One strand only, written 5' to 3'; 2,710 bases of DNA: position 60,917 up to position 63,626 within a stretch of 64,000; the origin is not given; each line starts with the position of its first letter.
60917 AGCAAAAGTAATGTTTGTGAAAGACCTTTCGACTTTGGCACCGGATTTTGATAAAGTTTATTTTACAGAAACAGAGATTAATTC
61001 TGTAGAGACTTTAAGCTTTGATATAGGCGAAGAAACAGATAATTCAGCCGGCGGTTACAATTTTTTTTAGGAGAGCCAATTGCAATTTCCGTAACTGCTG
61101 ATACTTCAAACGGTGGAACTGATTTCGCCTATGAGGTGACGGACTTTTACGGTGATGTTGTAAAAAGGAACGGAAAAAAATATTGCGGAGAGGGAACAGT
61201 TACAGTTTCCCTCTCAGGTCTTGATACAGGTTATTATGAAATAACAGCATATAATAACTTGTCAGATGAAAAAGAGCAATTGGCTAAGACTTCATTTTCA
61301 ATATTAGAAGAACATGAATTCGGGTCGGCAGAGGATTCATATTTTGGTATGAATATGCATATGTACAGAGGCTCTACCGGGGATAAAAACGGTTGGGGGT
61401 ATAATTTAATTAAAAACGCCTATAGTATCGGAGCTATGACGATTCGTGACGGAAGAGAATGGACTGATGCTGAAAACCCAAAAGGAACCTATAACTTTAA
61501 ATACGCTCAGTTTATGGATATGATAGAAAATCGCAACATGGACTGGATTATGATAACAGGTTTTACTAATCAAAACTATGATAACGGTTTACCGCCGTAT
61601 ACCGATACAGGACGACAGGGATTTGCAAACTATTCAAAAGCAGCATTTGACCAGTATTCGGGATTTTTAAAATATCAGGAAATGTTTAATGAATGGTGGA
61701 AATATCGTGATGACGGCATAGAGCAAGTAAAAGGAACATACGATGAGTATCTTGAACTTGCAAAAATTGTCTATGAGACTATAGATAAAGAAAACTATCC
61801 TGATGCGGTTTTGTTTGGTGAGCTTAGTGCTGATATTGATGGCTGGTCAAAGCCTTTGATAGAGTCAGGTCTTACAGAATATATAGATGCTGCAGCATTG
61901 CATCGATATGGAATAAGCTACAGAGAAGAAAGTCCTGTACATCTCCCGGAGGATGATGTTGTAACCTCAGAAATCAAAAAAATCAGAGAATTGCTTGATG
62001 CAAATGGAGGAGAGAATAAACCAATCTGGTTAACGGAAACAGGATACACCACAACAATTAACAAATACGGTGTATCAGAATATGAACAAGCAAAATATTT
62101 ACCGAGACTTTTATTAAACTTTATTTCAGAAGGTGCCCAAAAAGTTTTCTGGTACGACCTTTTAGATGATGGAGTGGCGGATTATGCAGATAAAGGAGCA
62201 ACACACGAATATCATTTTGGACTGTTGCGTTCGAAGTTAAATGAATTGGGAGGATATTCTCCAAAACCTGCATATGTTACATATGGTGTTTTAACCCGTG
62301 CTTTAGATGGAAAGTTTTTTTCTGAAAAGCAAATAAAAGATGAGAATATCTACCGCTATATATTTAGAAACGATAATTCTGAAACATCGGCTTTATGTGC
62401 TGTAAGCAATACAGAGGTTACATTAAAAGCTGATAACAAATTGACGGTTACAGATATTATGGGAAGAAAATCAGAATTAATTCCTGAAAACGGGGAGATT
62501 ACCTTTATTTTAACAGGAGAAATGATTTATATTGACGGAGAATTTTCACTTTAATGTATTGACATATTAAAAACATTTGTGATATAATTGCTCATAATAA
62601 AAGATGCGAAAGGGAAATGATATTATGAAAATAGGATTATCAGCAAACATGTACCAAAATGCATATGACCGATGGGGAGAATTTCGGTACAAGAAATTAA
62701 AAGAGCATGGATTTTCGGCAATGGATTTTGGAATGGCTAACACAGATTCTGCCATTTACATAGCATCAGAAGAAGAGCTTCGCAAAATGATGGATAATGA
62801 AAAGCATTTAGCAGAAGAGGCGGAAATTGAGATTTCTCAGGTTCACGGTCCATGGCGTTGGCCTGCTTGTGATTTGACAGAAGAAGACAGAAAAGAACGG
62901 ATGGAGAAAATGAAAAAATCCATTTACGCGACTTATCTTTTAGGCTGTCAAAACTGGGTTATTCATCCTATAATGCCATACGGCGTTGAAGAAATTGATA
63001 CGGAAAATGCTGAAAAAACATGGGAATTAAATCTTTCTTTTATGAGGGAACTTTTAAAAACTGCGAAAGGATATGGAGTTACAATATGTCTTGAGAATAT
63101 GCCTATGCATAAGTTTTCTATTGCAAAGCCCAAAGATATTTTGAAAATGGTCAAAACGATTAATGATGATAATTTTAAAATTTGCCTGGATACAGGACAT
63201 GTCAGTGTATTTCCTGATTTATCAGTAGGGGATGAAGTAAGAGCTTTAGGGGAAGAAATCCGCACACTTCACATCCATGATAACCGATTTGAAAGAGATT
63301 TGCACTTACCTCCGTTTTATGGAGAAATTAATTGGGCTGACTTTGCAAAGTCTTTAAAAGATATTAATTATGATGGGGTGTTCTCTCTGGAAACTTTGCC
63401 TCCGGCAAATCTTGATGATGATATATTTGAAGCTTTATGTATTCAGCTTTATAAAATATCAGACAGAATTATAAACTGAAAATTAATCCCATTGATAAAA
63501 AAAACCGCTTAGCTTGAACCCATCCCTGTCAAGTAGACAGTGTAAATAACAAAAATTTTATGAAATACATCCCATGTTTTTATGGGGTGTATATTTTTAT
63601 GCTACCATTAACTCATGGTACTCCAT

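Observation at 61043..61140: T8 tract at the junction of the 3-module protein and the hydrolase ORF; a one-base shift fuses them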

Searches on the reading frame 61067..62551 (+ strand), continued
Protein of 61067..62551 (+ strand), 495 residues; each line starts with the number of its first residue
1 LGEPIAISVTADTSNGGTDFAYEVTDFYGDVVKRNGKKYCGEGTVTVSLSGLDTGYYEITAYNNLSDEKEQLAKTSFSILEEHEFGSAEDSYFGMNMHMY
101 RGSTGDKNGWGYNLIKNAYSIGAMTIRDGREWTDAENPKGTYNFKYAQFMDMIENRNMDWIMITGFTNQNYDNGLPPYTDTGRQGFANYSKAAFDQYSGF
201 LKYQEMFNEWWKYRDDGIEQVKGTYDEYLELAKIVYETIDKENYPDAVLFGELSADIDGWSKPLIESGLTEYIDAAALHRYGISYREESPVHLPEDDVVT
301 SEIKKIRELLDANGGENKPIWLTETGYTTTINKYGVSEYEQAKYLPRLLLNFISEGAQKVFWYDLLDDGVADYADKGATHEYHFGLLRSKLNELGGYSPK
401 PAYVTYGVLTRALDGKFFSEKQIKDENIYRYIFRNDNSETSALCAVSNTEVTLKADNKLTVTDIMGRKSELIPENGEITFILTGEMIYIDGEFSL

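Call 42: search_solved_structures(query=A1, max_evalue=1)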
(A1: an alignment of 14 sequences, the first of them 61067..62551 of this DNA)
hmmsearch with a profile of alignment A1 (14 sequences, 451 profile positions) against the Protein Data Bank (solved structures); distinct sequences matched with E-value up to 1: 3.
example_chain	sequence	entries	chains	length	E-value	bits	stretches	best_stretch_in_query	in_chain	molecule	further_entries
5jvk_A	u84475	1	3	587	8.9e-27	97.4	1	5-444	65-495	Uncharacterized protein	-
1b77_A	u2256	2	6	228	0.24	13.5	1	365-437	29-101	PROTEIN (SLIDING CLAMP) | DNA POLYMERASE PROCESSIVITY COMPONENT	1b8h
4asi_A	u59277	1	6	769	0.89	11.7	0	384-431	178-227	ACETYL-COA CARBOXYLASE 1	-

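Call 43: search_protein_families(library=ncbifam, proteins=[window:61067-62551:+], max_evalue=0.1)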
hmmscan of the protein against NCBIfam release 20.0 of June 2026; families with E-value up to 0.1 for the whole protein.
window:61067-62551:+ (495 aa): 0 families

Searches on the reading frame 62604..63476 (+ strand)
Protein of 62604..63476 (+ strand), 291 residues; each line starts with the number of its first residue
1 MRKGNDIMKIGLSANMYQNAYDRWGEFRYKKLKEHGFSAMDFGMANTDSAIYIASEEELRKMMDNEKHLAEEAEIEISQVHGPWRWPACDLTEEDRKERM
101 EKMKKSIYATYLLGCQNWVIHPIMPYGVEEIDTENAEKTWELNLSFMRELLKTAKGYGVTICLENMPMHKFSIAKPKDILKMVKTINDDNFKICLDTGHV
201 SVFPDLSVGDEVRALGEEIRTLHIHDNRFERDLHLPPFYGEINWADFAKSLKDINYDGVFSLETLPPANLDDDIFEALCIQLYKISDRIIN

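Call 6: search_protein_families(library=pfam, proteins=[window:62604-63476:+], max_evalue=0.01)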
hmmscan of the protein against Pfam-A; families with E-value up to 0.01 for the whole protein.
window:62604-63476:+ (291 aa): 2 families
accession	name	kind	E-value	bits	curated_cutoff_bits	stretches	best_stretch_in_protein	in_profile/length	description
PF01261.30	AP_endonuc_2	-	3.7e-39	135.4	31.1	1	30-267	2-235/249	Xylose isomerase-like TIM barrel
PF17250.7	NDUFB11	-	0.0036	18.4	27.9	0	94-147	17-72/86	NADH-ubiquinone oxidoreductase 11 kDa subunit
